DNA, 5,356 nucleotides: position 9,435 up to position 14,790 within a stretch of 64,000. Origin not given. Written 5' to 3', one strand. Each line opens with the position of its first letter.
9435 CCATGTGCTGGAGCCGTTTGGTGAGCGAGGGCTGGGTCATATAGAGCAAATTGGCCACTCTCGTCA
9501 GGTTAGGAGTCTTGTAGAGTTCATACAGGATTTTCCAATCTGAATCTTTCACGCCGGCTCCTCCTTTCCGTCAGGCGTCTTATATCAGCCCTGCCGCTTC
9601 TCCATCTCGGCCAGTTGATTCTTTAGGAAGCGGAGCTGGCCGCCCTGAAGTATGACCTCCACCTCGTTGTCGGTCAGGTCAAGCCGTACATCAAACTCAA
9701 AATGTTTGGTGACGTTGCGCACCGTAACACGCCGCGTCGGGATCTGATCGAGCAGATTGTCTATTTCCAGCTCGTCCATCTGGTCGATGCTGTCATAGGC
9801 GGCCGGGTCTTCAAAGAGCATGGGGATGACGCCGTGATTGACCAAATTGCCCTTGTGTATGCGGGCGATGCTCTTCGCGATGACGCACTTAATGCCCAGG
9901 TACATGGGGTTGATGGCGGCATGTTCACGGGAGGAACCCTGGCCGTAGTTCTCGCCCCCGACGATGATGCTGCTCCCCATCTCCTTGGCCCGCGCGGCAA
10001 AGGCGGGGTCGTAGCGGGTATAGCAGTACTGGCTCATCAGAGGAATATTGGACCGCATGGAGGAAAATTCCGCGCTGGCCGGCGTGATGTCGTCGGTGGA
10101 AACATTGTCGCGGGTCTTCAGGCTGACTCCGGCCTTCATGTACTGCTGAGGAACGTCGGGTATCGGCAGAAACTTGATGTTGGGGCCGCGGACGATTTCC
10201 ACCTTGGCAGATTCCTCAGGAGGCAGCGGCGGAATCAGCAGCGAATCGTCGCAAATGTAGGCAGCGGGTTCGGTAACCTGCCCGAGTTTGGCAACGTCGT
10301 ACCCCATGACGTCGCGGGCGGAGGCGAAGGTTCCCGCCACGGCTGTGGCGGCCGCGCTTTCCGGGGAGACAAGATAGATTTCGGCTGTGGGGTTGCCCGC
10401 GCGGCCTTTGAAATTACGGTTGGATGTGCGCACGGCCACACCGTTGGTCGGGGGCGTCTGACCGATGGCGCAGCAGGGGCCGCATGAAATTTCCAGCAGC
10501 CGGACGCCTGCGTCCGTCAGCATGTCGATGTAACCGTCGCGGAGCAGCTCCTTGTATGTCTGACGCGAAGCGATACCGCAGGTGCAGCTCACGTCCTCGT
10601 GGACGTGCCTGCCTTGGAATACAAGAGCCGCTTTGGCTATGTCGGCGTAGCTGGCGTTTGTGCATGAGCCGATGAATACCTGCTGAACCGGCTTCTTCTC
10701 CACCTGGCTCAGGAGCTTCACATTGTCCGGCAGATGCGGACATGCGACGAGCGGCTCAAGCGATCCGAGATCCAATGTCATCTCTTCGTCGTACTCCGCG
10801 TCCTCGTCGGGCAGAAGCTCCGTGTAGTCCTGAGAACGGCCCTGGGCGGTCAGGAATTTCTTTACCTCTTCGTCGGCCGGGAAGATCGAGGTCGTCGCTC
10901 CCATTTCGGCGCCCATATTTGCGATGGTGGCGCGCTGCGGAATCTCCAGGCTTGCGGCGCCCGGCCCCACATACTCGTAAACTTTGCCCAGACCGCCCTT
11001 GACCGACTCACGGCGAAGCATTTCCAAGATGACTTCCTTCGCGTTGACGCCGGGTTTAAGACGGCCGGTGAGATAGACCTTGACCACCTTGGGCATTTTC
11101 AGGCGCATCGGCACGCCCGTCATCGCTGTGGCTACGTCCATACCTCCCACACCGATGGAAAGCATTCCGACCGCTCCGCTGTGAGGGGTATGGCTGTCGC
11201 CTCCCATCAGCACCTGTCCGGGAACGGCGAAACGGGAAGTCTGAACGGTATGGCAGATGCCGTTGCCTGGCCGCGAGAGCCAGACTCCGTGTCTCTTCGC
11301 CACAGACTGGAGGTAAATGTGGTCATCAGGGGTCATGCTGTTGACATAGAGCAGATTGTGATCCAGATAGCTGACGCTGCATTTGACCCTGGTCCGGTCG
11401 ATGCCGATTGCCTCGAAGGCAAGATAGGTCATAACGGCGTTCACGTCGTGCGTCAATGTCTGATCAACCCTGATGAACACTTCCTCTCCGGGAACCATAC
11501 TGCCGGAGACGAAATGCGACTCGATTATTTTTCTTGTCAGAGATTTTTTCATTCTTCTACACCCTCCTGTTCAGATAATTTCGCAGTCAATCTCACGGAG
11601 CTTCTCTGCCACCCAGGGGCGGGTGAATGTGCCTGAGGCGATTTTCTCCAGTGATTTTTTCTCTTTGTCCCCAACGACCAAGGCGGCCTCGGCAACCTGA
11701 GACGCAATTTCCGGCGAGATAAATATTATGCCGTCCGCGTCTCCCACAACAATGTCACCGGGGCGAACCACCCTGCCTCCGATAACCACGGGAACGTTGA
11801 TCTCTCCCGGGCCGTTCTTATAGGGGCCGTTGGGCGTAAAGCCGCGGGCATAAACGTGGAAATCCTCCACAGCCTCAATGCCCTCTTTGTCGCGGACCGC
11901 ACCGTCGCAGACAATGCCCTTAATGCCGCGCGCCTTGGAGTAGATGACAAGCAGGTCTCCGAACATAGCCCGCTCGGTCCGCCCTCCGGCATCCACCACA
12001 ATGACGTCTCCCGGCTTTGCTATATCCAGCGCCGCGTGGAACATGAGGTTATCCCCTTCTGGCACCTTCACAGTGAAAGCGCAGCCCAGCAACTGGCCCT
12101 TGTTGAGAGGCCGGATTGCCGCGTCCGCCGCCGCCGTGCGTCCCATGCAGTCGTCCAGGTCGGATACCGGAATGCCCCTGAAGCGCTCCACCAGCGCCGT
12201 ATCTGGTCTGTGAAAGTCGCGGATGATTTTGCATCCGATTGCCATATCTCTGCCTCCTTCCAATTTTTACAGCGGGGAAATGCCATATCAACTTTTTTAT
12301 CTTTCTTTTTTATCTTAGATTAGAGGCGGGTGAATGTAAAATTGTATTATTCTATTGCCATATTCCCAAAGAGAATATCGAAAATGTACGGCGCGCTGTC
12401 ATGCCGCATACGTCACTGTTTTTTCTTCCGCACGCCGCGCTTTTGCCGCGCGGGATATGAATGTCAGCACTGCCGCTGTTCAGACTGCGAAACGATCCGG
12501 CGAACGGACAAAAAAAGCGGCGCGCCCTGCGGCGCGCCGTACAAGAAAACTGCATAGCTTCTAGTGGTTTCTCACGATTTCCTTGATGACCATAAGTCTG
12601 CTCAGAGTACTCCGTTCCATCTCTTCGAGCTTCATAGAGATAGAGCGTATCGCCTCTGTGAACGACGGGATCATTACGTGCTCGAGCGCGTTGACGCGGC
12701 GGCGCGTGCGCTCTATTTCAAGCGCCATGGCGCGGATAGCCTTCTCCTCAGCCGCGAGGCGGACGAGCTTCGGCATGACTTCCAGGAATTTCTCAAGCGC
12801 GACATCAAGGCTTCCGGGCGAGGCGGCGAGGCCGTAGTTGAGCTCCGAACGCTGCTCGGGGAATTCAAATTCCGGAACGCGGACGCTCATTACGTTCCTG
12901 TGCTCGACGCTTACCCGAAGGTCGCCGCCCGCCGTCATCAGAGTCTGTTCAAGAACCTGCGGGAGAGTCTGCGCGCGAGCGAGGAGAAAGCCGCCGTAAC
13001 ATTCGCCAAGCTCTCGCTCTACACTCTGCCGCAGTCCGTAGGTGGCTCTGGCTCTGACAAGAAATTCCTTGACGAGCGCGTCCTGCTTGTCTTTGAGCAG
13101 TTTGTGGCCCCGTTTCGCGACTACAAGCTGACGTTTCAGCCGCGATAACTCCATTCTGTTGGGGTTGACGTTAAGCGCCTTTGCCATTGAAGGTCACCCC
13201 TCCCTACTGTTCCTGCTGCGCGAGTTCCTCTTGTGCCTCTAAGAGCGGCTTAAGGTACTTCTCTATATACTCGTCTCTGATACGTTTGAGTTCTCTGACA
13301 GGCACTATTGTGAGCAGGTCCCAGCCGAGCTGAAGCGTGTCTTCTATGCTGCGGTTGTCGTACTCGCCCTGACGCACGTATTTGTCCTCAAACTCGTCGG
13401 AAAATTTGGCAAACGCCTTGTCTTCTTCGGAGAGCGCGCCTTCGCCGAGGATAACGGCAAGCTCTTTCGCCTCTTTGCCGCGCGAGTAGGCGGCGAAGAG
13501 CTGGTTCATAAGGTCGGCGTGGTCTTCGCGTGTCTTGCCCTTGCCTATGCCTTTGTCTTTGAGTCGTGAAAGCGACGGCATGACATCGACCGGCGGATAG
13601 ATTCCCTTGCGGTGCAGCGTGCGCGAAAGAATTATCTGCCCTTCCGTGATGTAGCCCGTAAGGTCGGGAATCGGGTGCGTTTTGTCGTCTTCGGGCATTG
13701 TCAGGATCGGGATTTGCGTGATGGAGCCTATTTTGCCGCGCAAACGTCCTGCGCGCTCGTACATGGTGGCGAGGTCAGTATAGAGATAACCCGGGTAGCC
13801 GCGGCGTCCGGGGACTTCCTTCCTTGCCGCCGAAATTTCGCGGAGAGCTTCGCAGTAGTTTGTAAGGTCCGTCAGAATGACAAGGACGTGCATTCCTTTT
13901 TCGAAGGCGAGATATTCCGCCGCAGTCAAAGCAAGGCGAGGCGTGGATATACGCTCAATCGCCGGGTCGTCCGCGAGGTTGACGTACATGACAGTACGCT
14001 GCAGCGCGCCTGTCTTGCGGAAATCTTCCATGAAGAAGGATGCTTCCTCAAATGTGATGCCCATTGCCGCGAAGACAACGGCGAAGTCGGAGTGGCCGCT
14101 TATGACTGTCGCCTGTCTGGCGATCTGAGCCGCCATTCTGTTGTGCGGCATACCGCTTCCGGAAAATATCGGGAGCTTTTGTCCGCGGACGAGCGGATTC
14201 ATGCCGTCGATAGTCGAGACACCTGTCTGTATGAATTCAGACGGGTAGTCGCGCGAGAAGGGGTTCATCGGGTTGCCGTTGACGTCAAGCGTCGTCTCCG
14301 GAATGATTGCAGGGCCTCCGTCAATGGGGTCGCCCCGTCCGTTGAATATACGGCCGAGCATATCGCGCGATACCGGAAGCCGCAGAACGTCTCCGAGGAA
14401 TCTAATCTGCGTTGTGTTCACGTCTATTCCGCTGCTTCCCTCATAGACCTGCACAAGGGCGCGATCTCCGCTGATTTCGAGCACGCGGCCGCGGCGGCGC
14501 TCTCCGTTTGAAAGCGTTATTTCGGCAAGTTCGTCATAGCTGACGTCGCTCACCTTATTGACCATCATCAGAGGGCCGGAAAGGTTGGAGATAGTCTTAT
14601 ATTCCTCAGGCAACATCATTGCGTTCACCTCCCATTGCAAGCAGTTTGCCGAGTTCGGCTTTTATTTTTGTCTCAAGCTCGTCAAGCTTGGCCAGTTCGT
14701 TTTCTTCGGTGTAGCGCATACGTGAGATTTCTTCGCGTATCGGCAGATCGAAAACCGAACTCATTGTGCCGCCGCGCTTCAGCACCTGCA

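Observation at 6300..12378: Candidate undescribed organic-acid/lactone catabolic system: HMG/CHA aldolase + variant aconitase + LysR + lactonase + dicarboxylate carrier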

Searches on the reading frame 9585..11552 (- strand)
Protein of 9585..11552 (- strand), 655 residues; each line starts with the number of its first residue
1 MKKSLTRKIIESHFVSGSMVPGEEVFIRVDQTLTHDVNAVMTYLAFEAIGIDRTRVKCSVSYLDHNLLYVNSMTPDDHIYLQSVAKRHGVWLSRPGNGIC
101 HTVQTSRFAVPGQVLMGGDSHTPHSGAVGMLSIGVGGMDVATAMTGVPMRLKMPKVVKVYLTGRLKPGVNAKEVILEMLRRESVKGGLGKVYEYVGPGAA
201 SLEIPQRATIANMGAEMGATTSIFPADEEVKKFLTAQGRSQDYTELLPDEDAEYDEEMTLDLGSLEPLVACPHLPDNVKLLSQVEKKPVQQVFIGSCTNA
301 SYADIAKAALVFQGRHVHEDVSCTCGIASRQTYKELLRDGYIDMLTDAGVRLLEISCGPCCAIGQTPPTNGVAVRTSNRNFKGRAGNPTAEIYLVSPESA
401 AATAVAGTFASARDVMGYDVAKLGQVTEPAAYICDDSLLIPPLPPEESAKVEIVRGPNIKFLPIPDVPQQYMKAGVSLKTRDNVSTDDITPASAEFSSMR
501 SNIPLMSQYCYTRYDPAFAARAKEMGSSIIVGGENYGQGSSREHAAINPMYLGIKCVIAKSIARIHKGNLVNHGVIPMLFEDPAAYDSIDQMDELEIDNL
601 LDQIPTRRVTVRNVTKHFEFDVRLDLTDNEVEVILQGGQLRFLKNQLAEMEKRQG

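Call 3: search_protein_families(library=pfam, proteins=[window:9585-11552:-])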
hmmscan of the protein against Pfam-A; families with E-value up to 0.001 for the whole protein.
window:9585-11552:- (655 aa): 4 families
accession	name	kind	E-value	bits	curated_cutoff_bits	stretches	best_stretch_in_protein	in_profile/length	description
PF00330.25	Aconitase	-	8.4e-99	332.1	28.7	1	8-407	2-463/463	Aconitase family (aconitate hydratase)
PF00694.25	Aconitase_C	-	2.6e-20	73.5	22.8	1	521-581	68-129/131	Aconitase C-terminal domain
PF04412.18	AcnX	-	0.00034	19.9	31.5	1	281-357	283-357/400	Aconitase X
PF06434.19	Aconitase_2_N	-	0.00055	20.1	27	1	479-556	5-82/204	Aconitate hydratase 2 N-terminus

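Call 4: search_protein_families(library=ncbifam, proteins=[window:9585-11552:-])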
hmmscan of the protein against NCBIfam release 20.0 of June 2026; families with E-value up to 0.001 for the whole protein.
window:9585-11552:- (655 aa): 27 families (the best 25 are shown)
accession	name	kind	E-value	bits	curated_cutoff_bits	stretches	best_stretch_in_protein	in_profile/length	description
NF005558.0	PRK07229.1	equivalog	4.5e-252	838.3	612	1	1-647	1-645/647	aconitate hydratase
TIGR01342.1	acon_putative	hypoth_equivalog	5.6e-229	761.7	719.15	1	5-648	2-650/655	putative aconitate hydratase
NF001614.1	PRK00402.1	subfamily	2.1e-107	359.4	385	1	4-412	2-414/415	aconitase/3-isopropylmalate dehydratase large subunit family protein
TIGR02086.1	IPMI_arch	subfamily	2.7e-101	339.3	410.15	1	4-412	2-409/411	3-isopropylmalate dehydratase/homoaconitate hydratase family large subunit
TIGR01343.1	hacA_fam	subfamily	8.2e-100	334.2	385.7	1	6-411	3-410/412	homoaconitate hydratase family protein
TIGR01340.1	aconitase_mito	equivalog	1.6e-97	327.6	825.35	2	27-409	54-472/745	aconitate hydratase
NF040615.1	HacA_Meth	equivalog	7.6e-78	262.1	550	1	5-410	3-416/419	homoaconitase large subunit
TIGR02083.1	LEU2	equivalog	4e-77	259.9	610.65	1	5-415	3-419/419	3-isopropylmalate dehydratase large subunit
NF008503.0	PRK11413.1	equivalog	3.7e-74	250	641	3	2-286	34-316/753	hydratase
NF009116.0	PRK12466.1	subfamily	3e-65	220.6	531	2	2-279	4-301/472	3-isopropylmalate dehydratase large subunit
NF004016.0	PRK05478.1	subfamily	6.1e-65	219.6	510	2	1-278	2-298/468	3-isopropylmalate dehydratase large subunit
NF006757.0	PRK09277.1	subfamily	6.6e-65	219.3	686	2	100-291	181-394/888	aconitate hydratase AcnA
NF009520.0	PRK12881.1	subfamily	1e-62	212.1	905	2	92-293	184-396/893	aconitate hydratase AcnA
TIGR01341.1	aconitase_1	equivalog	2.6e-59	200.8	945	2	112-287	188-375/876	aconitate hydratase AcnA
TIGR00139.1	h_aconitase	equivalog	3.4e-57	194.3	529.9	3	4-238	3-244/709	homoaconitase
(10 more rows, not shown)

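Call 41: search_solved_structures(query=window:9585-11552:-, show_alignments=1, max_evalue=1e-20)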
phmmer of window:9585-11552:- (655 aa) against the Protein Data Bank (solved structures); distinct sequences matched with E-value up to 1e-20: 14.
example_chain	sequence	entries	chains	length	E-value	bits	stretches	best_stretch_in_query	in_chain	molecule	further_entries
1aco_A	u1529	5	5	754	3.3e-88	300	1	26-410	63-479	ACONITASE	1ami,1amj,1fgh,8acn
1nis_A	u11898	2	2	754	6.2e-88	299.1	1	26-410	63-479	ACONITASE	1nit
5acn_A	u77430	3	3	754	1.1e-87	298.2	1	26-410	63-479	ACONITASE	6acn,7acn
1c96_A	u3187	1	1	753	2.8e-87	296.9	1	26-410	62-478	MITOCHONDRIAL ACONITASE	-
1b0k_A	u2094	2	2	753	2.9e-87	296.9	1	26-410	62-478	PROTEIN (ACONITASE) | MITOCHONDRIAL ACONITASE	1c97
1b0j_A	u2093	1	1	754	2.9e-87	296.9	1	26-410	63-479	ACONITATE HYDRATASE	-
1b0m_A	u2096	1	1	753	4e-87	296.4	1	26-410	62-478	PROTEIN (ACONITASE)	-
4nqy_A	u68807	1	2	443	1e-65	225.7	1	6-414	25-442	Isopropylmalate/citramalate isomerase large subunit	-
4kp1_A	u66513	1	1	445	1.1e-65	225.6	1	6-414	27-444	Isopropylmalate/citramalate isomerase large subunit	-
4kp2_A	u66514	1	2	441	2.1e-64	221.4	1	6-410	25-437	Homoaconitase large subunit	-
3sn2_A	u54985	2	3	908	1.6e-42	149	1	113-243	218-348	Cytoplasmic aconitate hydratase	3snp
2b3x_A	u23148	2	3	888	2.7e-42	148.3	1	88-242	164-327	Iron-responsive element binding protein 1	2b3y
6vcd_A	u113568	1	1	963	7.4e-32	113.9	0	111-242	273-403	Iron-responsive element binding protein 2, isoform CRA_a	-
1l5j_A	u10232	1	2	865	7e-24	87.5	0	246-418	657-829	Aconitate hydratase 2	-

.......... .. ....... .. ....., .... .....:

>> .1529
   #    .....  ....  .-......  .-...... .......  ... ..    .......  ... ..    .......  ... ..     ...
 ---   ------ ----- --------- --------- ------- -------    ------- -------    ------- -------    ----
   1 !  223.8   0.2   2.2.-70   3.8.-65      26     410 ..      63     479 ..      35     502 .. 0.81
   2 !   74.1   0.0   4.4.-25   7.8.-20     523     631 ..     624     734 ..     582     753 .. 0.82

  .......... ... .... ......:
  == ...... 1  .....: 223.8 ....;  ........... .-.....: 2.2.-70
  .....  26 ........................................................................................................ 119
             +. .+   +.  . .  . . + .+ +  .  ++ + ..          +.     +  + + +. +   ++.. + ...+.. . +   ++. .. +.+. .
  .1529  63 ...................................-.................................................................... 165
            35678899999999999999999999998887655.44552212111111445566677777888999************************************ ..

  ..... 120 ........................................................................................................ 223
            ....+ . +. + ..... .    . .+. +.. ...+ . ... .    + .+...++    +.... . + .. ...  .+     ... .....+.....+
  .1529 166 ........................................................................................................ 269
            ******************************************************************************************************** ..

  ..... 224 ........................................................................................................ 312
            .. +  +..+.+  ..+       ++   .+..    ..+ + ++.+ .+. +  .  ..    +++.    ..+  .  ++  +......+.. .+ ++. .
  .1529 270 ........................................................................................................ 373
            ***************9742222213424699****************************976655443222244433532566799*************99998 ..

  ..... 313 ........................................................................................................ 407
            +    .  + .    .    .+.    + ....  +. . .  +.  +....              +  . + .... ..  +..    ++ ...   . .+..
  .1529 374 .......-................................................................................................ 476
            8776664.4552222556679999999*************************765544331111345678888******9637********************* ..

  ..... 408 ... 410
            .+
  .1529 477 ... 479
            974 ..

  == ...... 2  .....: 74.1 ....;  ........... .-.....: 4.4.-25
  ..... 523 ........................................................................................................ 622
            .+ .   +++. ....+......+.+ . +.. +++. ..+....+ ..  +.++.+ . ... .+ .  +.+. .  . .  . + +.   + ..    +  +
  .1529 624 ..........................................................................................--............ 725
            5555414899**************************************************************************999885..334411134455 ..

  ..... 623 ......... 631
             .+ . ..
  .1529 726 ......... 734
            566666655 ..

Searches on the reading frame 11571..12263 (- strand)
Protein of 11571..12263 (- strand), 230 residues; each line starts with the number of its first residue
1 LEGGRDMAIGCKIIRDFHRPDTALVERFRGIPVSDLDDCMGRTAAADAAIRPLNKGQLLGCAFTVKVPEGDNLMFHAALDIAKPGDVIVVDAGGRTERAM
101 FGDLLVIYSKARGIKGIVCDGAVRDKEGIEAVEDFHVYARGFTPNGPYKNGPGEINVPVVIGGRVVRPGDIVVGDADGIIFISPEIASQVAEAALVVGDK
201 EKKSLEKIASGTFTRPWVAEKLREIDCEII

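Call 3: search_protein_families(library=pfam, proteins=[window:11571-12263:-])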
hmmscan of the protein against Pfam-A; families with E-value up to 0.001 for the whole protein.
window:11571-12263:- (230 aa): 1 family
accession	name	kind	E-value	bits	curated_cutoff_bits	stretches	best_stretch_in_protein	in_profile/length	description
PF03737.21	RraA-like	-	6.9e-46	156.7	24.5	1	35-180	3-151/152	Aldolase/RraA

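Call 4: search_protein_families(library=ncbifam, proteins=[window:11571-12263:-])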
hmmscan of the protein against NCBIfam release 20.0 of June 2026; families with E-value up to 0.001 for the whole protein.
window:11571-12263:- (230 aa): 10 families
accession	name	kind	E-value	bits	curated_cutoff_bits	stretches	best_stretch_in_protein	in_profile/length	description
NF004850.0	PRK06201.1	subfamily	7.3e-77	257.8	231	1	7-227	2-222/222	hypothetical protein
NF006731.0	PRK09262.1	equivalog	2.3e-47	161.4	179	1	12-212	8-208/229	4-carboxy-4-hydroxy-2-oxoadipate aldolase/oxaloacetate decarboxylase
TIGR02798.1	ligK_PcmE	equivalog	2.2e-41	141.9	304.5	1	14-213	4-203/222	4-carboxy-4-hydroxy-2-oxoadipate aldolase/oxaloacetate decarboxylase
NF005442.0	PRK07028.1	equivalog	1.2e-36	126.3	593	1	20-212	225-415/430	bifunctional hexulose-6-phosphate synthase/ribonuclease regulator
NF006093.0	PRK08245.1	subfamily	4.2e-30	104.9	208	1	76-212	79-215/240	hypothetical protein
NF009399.0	PRK12764.1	equivalog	1.3e-23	83.8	444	1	77-211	339-473/501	fumarylacetoacetate hydrolase family protein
NF006875.0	PRK09372.1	equivalog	1.5e-22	80.1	136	1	55-183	29-155/161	ribonuclease E activity regulator RraA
TIGR01935.1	NOT-MenG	subfamily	7.8e-21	74.5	123.8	1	56-180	26-148/150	RraA family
NF009134.0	PRK12487.1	equivalog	2.3e-17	63.2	196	1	59-181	33-153/161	putative 4-hydroxy-4-methyl-2-oxoglutarate aldolase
TIGR02998.1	RraA_entero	equivalog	2.7e-11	43.8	241.25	1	59-182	33-154/161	ribonuclease E activity regulator RraA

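Call 48: search_solved_structures(query=window:11571-12245:-, max_evalue=0.001, show_alignments=2)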
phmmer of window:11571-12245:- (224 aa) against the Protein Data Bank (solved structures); distinct sequences matched with E-value up to 0.001: 10.
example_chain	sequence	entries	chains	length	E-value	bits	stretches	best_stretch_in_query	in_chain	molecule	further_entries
3noj_A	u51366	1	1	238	2.1e-33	118.9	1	7-205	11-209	4-carboxy-4-hydroxy-2-oxoadipate aldolase/oxaloacetate decarboxylase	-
3k4i_A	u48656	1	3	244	7.9e-18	68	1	28-207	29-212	uncharacterized protein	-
1nxj_A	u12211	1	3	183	1.7e-16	63.6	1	26-175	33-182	Probable S-adenosylmethionine:2-demethylmenaquinone methyltransferase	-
5x15_A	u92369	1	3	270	3.1e-16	62.8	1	70-191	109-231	Putative transferase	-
3c8o_A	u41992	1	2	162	4.3e-16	62.3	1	56-179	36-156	Regulator of ribonuclease activity A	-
1j3l_A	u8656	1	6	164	1.6e-14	57.2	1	49-182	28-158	Demethylmenaquinone Methyltransferase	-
2pcn_A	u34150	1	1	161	4.7e-14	55.7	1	54-180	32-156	S-adenosylmethionine:2-demethylmenaquinone methyltransferase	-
1vi4_A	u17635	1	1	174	6.4e-13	52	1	65-186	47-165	Regulator of ribonuclease activity A protein 1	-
5ir2_A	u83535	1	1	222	1.1e-10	44.7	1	38-197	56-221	Cellulase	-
1q5x_A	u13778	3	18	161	4.2e-08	36.2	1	54-176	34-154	REGULATOR OF RNASE E ACTIVITY A | REGULATOR OF RIBONUCLEASE ACTIVITY A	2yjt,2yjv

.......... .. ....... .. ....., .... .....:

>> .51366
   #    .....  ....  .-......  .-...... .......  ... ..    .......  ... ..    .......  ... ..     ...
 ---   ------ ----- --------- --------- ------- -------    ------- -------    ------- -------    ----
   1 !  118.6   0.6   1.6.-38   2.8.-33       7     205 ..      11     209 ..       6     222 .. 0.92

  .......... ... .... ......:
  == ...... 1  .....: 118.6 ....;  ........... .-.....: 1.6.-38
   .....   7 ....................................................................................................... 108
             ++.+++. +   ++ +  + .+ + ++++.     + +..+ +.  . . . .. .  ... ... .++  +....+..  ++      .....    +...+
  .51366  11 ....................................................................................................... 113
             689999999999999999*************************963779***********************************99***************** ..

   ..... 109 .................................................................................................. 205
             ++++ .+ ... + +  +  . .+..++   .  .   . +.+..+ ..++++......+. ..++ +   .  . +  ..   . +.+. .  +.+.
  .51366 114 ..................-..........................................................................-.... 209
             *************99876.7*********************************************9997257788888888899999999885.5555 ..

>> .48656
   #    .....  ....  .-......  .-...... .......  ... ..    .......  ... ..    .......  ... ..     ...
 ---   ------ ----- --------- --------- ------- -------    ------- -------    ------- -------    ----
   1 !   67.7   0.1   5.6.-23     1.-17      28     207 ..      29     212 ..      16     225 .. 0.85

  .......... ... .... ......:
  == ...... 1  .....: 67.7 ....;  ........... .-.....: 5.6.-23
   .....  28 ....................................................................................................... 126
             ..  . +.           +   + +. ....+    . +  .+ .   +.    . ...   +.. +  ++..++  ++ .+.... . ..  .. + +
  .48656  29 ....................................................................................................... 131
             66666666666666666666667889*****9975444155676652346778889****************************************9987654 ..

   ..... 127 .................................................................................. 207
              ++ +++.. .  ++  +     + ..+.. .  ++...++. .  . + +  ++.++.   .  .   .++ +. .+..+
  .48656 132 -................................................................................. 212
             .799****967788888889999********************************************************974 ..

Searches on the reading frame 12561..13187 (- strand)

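Call 90: search_protein_families(library=pfam, proteins=[window:12561-13187:-])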
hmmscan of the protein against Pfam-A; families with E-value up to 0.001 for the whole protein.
window:12561-13187:- (208 aa): 1 family
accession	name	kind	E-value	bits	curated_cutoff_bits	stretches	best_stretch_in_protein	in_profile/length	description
PF01813.22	ATP-synt_D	-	2.1e-54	184.8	25.7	1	13-203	1-196/196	ATP synthase subunit D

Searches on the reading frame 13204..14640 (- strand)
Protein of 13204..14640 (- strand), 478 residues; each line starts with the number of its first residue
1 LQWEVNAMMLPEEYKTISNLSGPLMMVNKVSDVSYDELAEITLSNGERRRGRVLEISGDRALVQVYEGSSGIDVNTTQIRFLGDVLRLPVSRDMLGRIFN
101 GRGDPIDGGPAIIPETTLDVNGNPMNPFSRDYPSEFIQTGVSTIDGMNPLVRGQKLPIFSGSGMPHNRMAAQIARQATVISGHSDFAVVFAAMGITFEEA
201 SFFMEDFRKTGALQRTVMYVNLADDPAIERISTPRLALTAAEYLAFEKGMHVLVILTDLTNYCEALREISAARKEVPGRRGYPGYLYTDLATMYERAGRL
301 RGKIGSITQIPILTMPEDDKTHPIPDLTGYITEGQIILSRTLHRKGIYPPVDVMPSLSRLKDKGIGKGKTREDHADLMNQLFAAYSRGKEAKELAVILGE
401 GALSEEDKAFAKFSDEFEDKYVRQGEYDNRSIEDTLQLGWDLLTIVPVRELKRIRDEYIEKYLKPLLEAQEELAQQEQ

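Call 90: search_protein_families(library=pfam, proteins=[window:13204-14640:-])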
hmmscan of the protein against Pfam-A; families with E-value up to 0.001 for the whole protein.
window:13204-14640:- (478 aa): 3 families
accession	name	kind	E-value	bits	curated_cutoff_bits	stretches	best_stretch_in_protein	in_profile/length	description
PF00006.31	ATP-synt_ab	-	2.6e-81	272.8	29.5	1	140-358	1-213/213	ATP synthase alpha/beta family, nucleotide-binding domain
PF22919.1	ATP-synt_VA_C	-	7.5e-32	109.8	24.7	1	363-462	1-100/101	C-terminal domain of V and A type ATP synthase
PF02874.29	ATP-synt_ab_N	-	3.1e-11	44.1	20.9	1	18-83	2-69/69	ATP synthase alpha/beta family, beta-barrel domain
